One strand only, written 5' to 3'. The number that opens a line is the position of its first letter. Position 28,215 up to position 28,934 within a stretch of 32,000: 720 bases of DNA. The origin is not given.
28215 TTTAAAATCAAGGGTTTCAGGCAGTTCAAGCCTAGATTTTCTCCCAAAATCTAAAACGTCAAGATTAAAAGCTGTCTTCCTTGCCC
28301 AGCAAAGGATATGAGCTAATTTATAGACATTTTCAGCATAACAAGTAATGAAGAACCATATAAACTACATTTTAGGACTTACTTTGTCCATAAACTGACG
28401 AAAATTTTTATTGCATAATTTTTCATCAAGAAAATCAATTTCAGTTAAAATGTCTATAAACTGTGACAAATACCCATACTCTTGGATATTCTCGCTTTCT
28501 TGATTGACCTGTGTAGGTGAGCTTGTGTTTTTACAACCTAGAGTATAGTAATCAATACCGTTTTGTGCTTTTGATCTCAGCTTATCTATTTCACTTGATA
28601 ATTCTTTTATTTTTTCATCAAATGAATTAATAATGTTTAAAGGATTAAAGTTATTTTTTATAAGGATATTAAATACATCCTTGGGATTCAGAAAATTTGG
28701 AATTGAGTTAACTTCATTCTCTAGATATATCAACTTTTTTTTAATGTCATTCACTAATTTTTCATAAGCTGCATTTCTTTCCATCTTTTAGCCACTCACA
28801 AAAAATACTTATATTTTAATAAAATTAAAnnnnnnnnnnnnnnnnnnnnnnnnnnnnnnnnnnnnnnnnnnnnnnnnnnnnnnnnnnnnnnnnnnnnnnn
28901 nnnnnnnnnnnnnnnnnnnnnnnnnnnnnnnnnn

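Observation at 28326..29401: AT-rich two-gene cassette of unknown function bounded by a 16-nt direct repeat between ho1 and groEL2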

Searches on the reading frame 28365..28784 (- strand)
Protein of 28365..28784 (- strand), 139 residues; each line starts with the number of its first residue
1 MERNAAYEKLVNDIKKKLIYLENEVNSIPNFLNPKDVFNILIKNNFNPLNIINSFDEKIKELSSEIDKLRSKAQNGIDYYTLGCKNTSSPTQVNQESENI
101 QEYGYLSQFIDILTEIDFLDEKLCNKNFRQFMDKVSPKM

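Call 6: search_protein_families(library=pfam, proteins=[window:28365-28784:-], max_evalue=10)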
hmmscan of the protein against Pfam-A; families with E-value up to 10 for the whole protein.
window:28365-28784:- (139 aa): 3 families
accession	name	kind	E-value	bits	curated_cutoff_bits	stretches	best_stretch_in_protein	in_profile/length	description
PF05531.17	NPV_P10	-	0.014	16.3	29.8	1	51-75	12-36/75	Nucleopolyhedrovirus P10 protein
PF22714.1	SNaCT8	-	0.12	12.9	27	1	7-70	89-157/164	Short NACHT-associated C-Terminal domain, family 8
PF12329.13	TMF_DNA_bd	-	0.14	12.6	35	1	50-72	33-55/74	TATA element modulatory factor 1 DNA binding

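Call 7: search_protein_families(library=padloc, proteins=[window:28365-28784:-], max_evalue=10)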
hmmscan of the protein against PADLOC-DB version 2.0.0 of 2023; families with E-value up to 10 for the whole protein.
window:28365-28784:- (139 aa): 0 families

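Call 9: find_encoding_contigs(protein=window:28365-28784:-, flank=6000, max_places=10)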
Protein window:28365-28784:- (139 aa): no gene with exactly this product is on record in the collection.

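Call 11: find_homologous_proteins(query=window:28365-28784:-, max_evalue=0.01)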
Query window:28365-28784:- (139 aa): 3 proteins with E <= 0.01 among 27 candidates.
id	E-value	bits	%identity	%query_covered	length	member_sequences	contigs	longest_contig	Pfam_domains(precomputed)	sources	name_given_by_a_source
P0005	1.8e-75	269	93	99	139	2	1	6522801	-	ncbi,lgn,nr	ncbi:hypothetical protein NIES2111_19870 [Nostoc sp. NIES-2111]|nr:hypothetical protein NIES2111_198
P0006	1.0e-62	228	79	98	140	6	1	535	-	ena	-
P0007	1.6e-45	173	82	72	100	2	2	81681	-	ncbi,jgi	ncbi:MAG: hypothetical protein RLZZ507_4277 [Cyanobacteriota bacterium]|jgi:predicted nucleic acid-b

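Call 13: find_encoding_contigs(protein=P0005, flank=8000, max_places=5)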
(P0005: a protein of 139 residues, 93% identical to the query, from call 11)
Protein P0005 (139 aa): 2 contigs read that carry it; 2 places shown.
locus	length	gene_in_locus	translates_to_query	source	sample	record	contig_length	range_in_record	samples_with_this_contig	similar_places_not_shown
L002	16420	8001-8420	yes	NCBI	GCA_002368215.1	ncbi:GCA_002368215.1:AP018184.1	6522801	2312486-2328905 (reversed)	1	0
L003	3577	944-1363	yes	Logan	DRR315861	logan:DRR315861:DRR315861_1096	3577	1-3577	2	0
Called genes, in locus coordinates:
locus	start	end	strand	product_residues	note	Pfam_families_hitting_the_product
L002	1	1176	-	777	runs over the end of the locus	PF13588:HSDR_N_2 (weak), PF04313:HSDR_N, PF04851:ResIII, PF00270:DEAD, PF18766:SWI2_SNF2, PF00271:Helicase_C (faint), PF08463:EcoEI_R_C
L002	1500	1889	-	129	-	PF01850:PIN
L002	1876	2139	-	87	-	PF04014:MazE_antitoxin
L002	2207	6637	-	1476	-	PF22736:NNH5, PF22722:NA-iREase1, PF05729:NACHT, PF24782:WD40_MABP1-WDR62_2nd, PF25391:WD40_Gbeta, PF23381:Beta-prop_IFT122_1st, PF24105:Beta-prop_CAF1B_HIR1, PF24796:WDR55, +167 more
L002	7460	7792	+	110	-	-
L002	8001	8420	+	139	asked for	-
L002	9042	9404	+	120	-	-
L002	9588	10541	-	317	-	PF01189:Methyltr_RsmB-F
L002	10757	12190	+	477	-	PF09925:DUF2157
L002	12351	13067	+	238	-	PF14345:GDYXXLXY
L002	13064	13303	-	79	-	-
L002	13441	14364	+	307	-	PF00291:PALP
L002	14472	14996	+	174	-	-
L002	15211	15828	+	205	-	-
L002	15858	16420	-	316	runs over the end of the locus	PF13472:Lipase_GDSL_2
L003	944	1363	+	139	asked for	-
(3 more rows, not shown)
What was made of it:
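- L002: next to a NACHT-WD40 protein, a PIN/MazE pair and HsdR (call 13).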

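Call 14: find_encoding_contigs(protein=P0007, flank=8000, max_places=5)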
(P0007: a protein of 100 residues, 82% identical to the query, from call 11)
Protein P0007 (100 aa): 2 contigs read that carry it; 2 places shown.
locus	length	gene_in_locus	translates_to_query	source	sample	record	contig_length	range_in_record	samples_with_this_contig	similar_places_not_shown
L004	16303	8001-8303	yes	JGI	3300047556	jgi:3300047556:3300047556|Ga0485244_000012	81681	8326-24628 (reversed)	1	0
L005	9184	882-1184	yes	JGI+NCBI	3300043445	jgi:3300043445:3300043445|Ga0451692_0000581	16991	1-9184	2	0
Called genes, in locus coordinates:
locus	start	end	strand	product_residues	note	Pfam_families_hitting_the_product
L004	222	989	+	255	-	PF00027:cNMP_binding, PF13545:HTH_Crp_2, PF00325:Crp, PF01047:MarR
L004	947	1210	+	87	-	-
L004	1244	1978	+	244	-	PF09991:DUF2232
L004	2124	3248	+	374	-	PF02277:DBI_PRT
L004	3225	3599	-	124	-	-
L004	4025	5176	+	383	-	PF13416:SBP_bac_8, PF01547:SBP_bac_1 (weak), PF13343:SBP_bac_6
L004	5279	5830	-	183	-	-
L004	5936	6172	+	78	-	PF01192:RNA_pol_Rpb6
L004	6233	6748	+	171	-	-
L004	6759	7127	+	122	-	PF08848:DUF1818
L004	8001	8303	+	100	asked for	-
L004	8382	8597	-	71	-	-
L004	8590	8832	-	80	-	-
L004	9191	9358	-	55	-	-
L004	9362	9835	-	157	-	PF01850:PIN (weak)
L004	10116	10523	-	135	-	PF01850:PIN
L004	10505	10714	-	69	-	PF10047:DUF2281 (weak)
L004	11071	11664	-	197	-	PF21724:DUF6861 (weak)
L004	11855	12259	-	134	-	PF05154:TM2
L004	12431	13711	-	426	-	PF02403:Seryl_tRNA_N, PF00587:tRNA-synt_2b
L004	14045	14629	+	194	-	PF05685:Uma2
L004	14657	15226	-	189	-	PF12263:DUF3611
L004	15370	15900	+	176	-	PF12046:CCB1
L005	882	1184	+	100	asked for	-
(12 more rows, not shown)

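Call 28: search_protein_families(library=phrogs, proteins=[window:28365-28784:-], max_evalue=1)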
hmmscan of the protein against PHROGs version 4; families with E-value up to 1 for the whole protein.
window:28365-28784:- (139 aa): 5 families
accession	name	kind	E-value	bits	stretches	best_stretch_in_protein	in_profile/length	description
phrog_34167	-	unknown function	0.0041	18.3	1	53-104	41-91/117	-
phrog_36317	-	unknown function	0.11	13.9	1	46-121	5-74/98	-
phrog_19911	-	unknown function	0.3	12.1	1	39-74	36-71/73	-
phrog_5553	-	unknown function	0.5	11.6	0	49-86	6-42/114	-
phrog_3999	-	unknown function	0.63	11.2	0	46-75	32-64/107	-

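Call 29: search_protein_families(library=ncbifam, proteins=[window:28365-28784:-], max_evalue=1)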
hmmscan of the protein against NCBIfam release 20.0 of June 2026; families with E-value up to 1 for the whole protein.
window:28365-28784:- (139 aa): 0 families
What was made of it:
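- On Site-specific insertion with att or target-site duplication: Neither has a family match (calls 6, 29).
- On Type II toxin-antitoxin system: Pfam, NCBIfam, PADLOC and PHROGs give no significant hit for A or B (calls 6, 7, 28, 29).
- No match to any toxin or antitoxin family in Pfam, NCBIfam or PADLOC (calls 6, 7, 29).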

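Call 30: search_protein_families(library=pfam, proteins=[L002:9042-9404:+, L004:8382-8597:-, L004:8590-8832:-], max_evalue=1)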
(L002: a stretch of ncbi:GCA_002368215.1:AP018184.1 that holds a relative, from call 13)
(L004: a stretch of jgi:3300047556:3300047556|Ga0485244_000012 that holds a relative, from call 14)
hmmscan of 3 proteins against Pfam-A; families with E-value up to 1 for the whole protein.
L002:9042-9404:+ (120 aa): 1 family
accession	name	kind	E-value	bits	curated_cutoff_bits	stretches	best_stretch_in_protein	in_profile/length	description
PF02978.25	SRP_SPB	-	0.2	12.5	27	1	77-103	51-77/91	Signal peptide binding domain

L004:8382-8597:- (71 aa): 2 families
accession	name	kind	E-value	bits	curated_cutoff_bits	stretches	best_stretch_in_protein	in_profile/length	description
PF01850.27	PIN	-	0.00017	22.6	23.6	1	4-56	1-59/120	PIN domain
PF11181.13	YflT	-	0.19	12.7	26.2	1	37-63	11-37/99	Heat induced stress protein YflT domain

L004:8590-8832:- (80 aa): 0 families

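Call 44: predict_structure(alignment_id=A3)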
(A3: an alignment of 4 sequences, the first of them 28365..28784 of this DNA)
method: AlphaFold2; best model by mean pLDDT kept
length: 139 residues; sequences in the alignment: 4
mean_pLDDT: 47.3   pTM: 0.34
mean pLDDT of the five models: 47.3, 41.3, 41.0, 38.5, 38.0
residues with pLDDT >= 90: 0; 70-90: 0; 50-70: 47; < 50: 92
segments of 3 or more residues with pLDDT < 50: 1-3, 28-35, 41-63, 69-100, 119-139
pLDDT, mean of each block of 10 residues (from residue 1): 52 62 55 49 46 44 49 41 34 40 54 55 43 37
secondary structure, 60 per line:
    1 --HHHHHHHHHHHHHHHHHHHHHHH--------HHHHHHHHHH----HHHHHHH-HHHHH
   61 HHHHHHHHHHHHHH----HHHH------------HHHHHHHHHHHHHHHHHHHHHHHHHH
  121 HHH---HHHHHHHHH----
elements in order: H3-25 H34-43 H48-54 H56-74 H79-82 H95-123 H127-135

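Call 45: search_protein_representatives(alignment_id=A3)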
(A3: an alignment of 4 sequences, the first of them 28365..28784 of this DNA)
Query: 4 sequences, 139 profile positions. Proteins with E-value up to 0.001 (for the whole library): 18; up to 1e-10: 7; up to 1e-30: 2. The best 18 are listed.
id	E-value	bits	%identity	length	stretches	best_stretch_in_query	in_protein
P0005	2.8e-83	293.2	-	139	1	1-139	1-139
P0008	5.5e-33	130.2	-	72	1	39-108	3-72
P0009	2.2e-17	79.7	-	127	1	1-125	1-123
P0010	7.2e-16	74.8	-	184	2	6-103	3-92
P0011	3.2e-14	69.4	-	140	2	1-105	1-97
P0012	6.4e-13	65.2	-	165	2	1-103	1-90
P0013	1.5e-12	64.1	-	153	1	1-137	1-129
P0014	4.4e-10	56.0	-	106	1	1-100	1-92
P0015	4.7e-09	52.7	-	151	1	4-132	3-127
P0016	1.9e-08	50.7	-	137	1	1-137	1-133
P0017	1.1e-06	45.0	-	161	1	4-137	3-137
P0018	9.2e-06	42.0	-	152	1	1-134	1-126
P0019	4.5e-05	39.8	-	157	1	4-137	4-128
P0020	4.9e-05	39.7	-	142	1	7-134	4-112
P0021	8.3e-05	38.9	-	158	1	4-133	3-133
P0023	3.8e-04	36.8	-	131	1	5-135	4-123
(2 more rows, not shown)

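Call 48: find_encoding_contigs(protein=P0013, flank=6000, max_places=4)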
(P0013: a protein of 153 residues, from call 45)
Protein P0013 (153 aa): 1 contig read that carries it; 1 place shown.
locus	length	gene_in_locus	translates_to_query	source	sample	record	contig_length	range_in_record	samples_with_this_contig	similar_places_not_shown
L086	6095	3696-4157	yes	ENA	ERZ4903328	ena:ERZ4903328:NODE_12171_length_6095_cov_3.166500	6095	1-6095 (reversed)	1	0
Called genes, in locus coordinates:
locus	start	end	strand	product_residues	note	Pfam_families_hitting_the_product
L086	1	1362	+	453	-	?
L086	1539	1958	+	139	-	-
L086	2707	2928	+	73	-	-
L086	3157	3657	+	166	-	-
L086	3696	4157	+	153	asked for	-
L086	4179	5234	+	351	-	PF01025:GrpE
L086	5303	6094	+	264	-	?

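Call 49: find_encoding_contigs(protein=P0011, flank=6000, max_places=4)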
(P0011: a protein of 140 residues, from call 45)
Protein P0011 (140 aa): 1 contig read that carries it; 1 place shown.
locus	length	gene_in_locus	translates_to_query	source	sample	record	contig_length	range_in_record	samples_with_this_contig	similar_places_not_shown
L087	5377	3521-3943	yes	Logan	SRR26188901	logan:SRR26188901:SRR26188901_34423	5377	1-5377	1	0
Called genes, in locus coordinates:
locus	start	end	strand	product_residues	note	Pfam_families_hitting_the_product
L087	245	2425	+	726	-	PF00805:Pentapeptide (weak), PF13576:Pentapeptide_3 (faint), PF13599:Pentapeptide_4 (faint), PF25296:Decapeptide (faint), PF00805:Pentapeptide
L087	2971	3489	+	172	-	-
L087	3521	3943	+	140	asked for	-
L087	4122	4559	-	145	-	-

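Call 55: find_encoding_contigs(protein=P0017, flank=8000, max_places=4)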
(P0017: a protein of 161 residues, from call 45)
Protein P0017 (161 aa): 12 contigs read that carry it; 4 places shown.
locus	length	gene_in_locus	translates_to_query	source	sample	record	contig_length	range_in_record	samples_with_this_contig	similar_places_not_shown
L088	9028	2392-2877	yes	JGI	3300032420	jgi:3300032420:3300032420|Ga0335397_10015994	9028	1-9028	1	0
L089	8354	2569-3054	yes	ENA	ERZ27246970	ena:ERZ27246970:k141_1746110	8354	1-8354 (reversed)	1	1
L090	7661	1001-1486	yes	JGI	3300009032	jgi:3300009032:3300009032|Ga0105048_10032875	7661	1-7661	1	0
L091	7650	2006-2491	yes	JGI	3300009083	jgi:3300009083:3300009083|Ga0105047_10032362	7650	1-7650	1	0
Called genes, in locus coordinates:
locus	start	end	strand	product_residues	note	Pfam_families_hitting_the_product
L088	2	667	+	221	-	?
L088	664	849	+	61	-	-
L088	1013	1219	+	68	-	-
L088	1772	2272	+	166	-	-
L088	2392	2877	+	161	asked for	-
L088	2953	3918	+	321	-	PF01025:GrpE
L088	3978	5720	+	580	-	PF00012:HSP70, PF06723:MreB_Mbl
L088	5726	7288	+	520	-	PF00226:DnaJ, PF00515:TPR_1 (faint), PF07719:TPR_2 (faint), PF13176:TPR_7 (faint), PF13181:TPR_8 (faint), PF13424:TPR_12 (faint), PF13428:TPR_14 (faint), PF21033:RMD1-3 (weak), +3 more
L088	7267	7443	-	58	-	-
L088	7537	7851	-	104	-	PF05685:Uma2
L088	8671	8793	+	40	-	-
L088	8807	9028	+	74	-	?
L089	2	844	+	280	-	?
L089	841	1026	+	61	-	-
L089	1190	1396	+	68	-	-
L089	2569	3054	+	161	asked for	-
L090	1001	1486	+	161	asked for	-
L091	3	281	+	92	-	?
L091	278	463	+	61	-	-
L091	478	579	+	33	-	-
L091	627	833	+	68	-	-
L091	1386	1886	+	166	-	-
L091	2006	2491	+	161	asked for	-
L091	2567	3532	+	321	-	PF01025:GrpE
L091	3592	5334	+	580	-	PF00012:HSP70, PF06723:MreB_Mbl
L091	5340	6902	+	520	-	PF00226:DnaJ, PF00515:TPR_1 (faint), PF07719:TPR_2 (faint), PF13176:TPR_7 (faint), PF13181:TPR_8 (faint), PF13424:TPR_12 (faint), PF13428:TPR_14 (faint), PF21033:RMD1-3 (weak), +3 more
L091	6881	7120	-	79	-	PF05685:Uma2 (weak)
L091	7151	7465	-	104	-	PF05685:Uma2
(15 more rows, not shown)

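Call 56: find_encoding_contigs(protein=P0015, flank=8000, max_places=4)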
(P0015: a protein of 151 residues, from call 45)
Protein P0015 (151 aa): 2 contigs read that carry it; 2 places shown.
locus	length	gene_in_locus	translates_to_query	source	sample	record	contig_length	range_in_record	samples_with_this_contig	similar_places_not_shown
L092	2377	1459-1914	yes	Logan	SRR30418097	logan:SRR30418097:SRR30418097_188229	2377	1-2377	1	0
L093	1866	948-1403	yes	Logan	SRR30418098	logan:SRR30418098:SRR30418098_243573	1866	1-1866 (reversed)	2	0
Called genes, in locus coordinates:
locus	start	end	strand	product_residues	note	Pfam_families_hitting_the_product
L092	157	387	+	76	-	-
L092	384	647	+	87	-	PF24732:ParE_like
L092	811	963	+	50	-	-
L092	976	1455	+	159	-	-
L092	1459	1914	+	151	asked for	-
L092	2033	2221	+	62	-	-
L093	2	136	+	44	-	?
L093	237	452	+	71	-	-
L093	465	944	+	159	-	-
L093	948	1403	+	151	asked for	-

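Call 60: search_protein_families(library=pfam, alignment_id=A4, max_evalue=0.01)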
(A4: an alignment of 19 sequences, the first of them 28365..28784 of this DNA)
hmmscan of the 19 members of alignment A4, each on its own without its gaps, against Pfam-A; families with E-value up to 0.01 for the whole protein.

A. member 1, window:28365-28784:- (139 aa): 0 families

B. families by the number of members that match (of 19 scanned): 4 families
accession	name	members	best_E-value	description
PF05531.17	NPV_P10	1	0.00032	Nucleopolyhedrovirus P10 protein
PF01770.24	Folate_carrier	1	0.0016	Reduced folate carrier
PF16471.10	JIP_LZII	1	0.0018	JNK-interacting protein leucine zipper II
PF00482.28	T2SSF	1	0.0045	Type II secretion system (T2SS), protein F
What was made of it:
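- Tried and rejected: The weak SNaCT8 hit for B (E 0.12) was not seen at E<=0.01 in any of the 19 family members scanned (call 60).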

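Call 61: search_protein_families(library=pfam, proteins=[L086:3157-3657:+, L087:2971-3489:+, L088:1772-2272:+, L092:976-1455:+, L088:2953-3918:+, L088:5726-7288:+, L088:1013-1219:+, L088:664-849:+, L086:2707-2928:+], max_evalue=0.01)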
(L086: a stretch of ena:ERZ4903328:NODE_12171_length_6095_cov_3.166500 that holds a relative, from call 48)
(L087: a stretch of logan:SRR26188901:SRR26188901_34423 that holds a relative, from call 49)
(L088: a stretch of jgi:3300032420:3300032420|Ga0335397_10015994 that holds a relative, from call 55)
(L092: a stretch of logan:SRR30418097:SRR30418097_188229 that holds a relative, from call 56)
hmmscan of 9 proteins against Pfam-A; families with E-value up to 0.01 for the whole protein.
L086:3157-3657:+ (166 aa): 0 families

L087:2971-3489:+ (172 aa): 3 families
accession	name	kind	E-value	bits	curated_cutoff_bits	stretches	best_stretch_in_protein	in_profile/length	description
PF16888.10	YwqH-like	-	0.0011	19.7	33.7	1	36-95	59-118/123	YwqH-like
PF01421.25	Reprolysin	-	0.002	18.6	20.8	1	4-65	22-82/200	Reprolysin (M12B) family zinc metalloprotease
PF12455.13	Dynactin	-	0.0044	16.8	25.6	1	4-70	217-286/286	Dynein associated protein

L088:1772-2272:+ (166 aa): 0 families

L092:976-1455:+ (159 aa): 0 families

L088:2953-3918:+ (321 aa): 2 families
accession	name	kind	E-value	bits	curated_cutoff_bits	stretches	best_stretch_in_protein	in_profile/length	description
PF01025.24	GrpE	-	2.8e-10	40.6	25.8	1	111-258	15-157/165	GrpE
PF02074.21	Peptidase_M32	-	0.0058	15.8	25.1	0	25-127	117-218/489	Carboxypeptidase Taq (M32) metallopeptidase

L088:5726-7288:+ (520 aa): 15 families
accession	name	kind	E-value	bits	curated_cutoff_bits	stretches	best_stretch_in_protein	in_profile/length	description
PF00226.36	DnaJ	-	9.3e-15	54.9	27.8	1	4-60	1-63/63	DnaJ domain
PF14559.12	TPR_19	-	8.9e-12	45.6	25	2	162-215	4-57/68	Tetratricopeptide repeat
PF13428.12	TPR_14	-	4.1e-10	39.8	23.5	0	105-145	3-43/44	Tetratricopeptide repeat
PF07719.23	TPR_2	-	8.2e-10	38.5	27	0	106-129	4-27/34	Tetratricopeptide repeat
PF13432.12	TPR_16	-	8.5e-10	39.3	32.7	1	75-133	3-61/65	Tetratricopeptide repeat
PF13176.12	TPR_7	-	8.2e-07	29.1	27.9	0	108-128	4-24/36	Tetratricopeptide repeat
PF00515.34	TPR_1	-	9.7e-07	28.8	27.8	0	105-128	3-26/34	Tetratricopeptide repeat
PF13181.12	TPR_8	-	3.5e-06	27.2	25.7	0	162-181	14-33/34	Tetratricopeptide repeat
PF13414.12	TPR_11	-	1.5e-05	25.1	26.8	0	162-187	7-32/42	TPR repeat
PF13424.12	TPR_12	-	5.9e-05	23.6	30.1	0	104-128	4-28/77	Tetratricopeptide repeat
PF13371.12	TPR_9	-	0.0003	21.2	35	0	81-124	7-50/73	Tetratricopeptide repeat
PF20308.4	TPR-S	-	0.0004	21.4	27.6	1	84-181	1-91/102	Tetratricopeptide Repeats-Sensor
PF13431.12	TPR_17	-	0.00051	20.5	24.4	0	172-203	2-33/34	Tetratricopeptide repeat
PF12895.13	ANAPC3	-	0.0042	17.8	27.2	0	196-243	2-45/82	Anaphase-promoting complex, cyclosome, subunit 3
PF13174.12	TPR_6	-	0.0054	17.8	26.3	0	108-131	5-28/33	Tetratricopeptide repeat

L088:1013-1219:+ (68 aa): 0 families

L088:664-849:+ (61 aa): 0 families

L086:2707-2928:+ (73 aa): 2 families
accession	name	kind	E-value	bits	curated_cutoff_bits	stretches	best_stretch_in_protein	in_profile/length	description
PF01402.27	RHH_1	-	0.00025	21.3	20.5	1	6-41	2-37/39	Ribbon-helix-helix protein, copG family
PF03869.20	Arc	-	0.0026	18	20.4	1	3-26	4-27/50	Arc-like DNA binding domain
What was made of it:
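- On Type II toxin-antitoxin system: No such domain is detected in either protein (calls 6, 29, 60, 61).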

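Call 68: find_encoding_contigs(protein=P0021, flank=8000, max_places=3)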
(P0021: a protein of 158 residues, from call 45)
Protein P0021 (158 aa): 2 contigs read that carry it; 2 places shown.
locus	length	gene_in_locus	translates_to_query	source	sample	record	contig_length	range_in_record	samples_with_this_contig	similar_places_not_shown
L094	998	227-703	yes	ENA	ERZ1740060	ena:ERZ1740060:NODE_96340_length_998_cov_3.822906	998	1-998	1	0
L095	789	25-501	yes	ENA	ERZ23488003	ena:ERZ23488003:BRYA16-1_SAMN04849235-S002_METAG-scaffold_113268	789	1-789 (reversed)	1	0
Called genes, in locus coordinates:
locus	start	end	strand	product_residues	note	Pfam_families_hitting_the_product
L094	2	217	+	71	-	?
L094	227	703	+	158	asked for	-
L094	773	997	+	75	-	?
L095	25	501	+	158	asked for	-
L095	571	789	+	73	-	?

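Call 69: find_encoding_contigs(protein=P0023, flank=8000, max_places=3)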
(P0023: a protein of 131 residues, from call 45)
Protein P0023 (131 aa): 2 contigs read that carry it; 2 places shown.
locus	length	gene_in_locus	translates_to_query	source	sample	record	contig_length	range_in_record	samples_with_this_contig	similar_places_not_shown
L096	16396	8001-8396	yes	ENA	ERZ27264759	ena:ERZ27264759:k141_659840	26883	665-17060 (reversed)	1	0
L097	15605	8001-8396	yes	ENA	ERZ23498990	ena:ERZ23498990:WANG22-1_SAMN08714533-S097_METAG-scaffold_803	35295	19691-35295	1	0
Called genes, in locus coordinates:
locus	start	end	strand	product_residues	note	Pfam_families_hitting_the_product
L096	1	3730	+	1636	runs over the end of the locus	PF00656:Peptidase_C14, PF13646:HEAT_2 (faint), PF05729:NACHT, PF01347:TPR_Vitellogenin (weak)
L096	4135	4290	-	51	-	-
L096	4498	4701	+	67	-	-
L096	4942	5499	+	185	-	-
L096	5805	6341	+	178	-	-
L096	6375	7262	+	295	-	PF03130:HEAT_PBS (faint), PF13646:HEAT_2, PF08852:DUF1822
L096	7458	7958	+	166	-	-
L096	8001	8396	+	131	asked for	-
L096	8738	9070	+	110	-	PF08852:DUF1822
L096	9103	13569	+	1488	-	PF24883:NPHP3_N (faint), PF05729:NACHT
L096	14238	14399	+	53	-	-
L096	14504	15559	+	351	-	PF06527:TniQ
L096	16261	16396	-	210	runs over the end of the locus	PF09704:Cas_Cas5d (weak)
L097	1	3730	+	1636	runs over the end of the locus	PF00656:Peptidase_C14, PF13646:HEAT_2 (faint), PF05729:NACHT, PF01347:TPR_Vitellogenin (weak)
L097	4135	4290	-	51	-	-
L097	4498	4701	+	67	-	-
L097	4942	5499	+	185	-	-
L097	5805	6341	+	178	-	-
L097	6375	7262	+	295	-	PF03130:HEAT_PBS (faint), PF13646:HEAT_2, PF08852:DUF1822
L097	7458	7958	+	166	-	-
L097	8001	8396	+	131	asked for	-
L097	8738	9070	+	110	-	PF08852:DUF1822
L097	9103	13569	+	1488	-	PF24883:NPHP3_N (faint), PF05729:NACHT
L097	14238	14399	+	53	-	-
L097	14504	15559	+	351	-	PF06527:TniQ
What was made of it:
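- L096: caspase-NACHT, HEAT/DUF1822, A, B, DUF1822, NACHT (call 69).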
